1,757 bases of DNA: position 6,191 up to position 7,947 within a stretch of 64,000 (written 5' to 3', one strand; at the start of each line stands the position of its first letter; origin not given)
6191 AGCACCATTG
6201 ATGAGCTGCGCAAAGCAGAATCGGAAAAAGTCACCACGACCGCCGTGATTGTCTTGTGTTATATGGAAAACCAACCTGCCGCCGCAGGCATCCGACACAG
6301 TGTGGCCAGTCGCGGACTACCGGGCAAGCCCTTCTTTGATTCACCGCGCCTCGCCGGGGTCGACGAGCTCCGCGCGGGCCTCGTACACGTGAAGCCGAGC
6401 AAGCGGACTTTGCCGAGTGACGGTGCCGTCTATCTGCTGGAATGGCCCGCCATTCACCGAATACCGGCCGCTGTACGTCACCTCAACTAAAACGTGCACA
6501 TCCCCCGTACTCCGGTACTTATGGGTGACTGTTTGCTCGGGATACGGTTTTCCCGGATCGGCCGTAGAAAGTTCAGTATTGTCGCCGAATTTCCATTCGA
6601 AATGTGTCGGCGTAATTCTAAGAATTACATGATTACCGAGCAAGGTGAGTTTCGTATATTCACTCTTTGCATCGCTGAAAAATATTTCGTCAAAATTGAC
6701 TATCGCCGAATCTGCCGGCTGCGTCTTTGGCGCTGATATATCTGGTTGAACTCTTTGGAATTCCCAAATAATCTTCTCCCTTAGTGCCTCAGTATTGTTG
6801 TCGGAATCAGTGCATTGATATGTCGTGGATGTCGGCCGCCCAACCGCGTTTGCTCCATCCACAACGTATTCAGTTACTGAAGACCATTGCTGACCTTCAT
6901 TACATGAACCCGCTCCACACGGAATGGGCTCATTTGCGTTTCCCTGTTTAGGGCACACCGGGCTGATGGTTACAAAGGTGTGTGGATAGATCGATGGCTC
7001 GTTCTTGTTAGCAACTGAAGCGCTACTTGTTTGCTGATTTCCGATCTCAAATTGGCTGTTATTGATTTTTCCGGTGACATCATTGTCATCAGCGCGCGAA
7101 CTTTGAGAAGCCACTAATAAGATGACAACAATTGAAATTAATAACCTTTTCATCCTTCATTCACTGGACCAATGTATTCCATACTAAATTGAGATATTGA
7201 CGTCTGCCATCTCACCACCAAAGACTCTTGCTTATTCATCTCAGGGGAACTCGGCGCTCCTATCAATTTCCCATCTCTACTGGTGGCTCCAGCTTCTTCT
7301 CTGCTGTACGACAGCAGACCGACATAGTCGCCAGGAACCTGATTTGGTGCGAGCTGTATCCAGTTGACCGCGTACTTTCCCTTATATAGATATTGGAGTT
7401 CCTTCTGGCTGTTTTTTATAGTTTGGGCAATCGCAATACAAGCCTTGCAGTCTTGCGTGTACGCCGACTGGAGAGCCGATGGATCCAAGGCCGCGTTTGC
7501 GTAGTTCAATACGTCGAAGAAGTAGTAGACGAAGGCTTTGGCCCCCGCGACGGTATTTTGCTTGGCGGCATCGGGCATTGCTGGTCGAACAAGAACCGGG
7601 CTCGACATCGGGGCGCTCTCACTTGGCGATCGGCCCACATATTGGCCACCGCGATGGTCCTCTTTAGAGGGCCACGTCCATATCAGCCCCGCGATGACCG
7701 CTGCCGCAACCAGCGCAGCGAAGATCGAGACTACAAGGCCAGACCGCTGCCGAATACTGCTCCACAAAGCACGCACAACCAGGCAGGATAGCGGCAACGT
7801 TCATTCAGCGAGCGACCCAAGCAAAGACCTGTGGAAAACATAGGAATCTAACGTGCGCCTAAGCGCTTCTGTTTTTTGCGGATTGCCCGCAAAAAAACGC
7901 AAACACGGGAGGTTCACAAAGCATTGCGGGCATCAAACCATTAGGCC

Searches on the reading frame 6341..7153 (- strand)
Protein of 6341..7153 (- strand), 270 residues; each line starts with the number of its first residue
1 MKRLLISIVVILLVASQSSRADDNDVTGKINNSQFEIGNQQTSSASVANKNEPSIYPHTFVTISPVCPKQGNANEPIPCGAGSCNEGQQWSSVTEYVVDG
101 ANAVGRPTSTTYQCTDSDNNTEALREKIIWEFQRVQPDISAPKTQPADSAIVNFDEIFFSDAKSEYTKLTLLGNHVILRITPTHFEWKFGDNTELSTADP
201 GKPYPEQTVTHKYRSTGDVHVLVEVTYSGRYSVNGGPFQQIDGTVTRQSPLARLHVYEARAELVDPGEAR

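Call 36: search_protein_families(library=pfam, proteins=[window:6341-7153:-], max_evalue=0.001)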
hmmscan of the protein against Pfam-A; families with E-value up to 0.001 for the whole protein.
window:6341-7153:- (270 aa): 1 family
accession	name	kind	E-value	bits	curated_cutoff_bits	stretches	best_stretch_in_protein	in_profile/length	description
PF00801.26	PKD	-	0.00083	19.8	23.5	0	182-226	29-66/80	PKD domain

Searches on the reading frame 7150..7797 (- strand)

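Call 36: search_protein_families(library=pfam, proteins=[window:7150-7797:-], max_evalue=0.001)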
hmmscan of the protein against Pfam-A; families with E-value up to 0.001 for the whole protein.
window:7150-7797:- (215 aa): 1 family
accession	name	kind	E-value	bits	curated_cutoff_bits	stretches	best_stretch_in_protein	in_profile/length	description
PF19843.4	DUF6318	-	7.3e-16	59.3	23.8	1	71-198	17-148/158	Family of unknown function (DUF6318)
